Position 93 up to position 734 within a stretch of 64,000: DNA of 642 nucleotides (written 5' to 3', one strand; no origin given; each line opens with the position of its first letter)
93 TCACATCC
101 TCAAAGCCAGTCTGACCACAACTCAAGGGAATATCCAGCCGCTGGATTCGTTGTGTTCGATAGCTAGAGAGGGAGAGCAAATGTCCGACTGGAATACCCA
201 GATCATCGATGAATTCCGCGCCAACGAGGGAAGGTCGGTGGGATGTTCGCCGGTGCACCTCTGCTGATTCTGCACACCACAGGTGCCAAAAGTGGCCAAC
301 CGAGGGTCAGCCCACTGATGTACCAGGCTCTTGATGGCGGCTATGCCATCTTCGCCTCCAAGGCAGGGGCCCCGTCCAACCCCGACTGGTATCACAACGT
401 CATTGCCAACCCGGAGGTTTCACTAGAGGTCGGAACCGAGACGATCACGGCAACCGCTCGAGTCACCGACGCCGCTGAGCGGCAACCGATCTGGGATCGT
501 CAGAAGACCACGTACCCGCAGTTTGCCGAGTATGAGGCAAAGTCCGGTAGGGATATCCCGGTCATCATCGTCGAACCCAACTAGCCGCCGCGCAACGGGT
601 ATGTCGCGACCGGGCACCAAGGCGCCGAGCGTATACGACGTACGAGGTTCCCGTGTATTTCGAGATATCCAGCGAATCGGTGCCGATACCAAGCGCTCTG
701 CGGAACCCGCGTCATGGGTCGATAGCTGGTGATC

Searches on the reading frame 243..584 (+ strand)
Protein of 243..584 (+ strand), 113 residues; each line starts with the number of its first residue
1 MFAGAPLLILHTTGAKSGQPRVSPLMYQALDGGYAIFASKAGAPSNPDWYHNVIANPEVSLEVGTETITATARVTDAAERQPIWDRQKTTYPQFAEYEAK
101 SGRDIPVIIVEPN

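Call 52: search_protein_families(library=pfam, proteins=[window:243-584:+], max_evalue=0.00001)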
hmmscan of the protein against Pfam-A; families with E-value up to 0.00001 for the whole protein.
window:243-584:+ (113 aa): 2 families
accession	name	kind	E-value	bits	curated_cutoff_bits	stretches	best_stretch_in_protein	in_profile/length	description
PF04075.20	F420H2_quin_red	-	2.4e-34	118.7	22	1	2-112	20-130/130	F420H(2)-dependent quinone reductase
PF01243.27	PNPOx_N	-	6.1e-06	27.1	28.1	1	5-93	12-95/120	Pyridoxamine 5'-phosphate oxidase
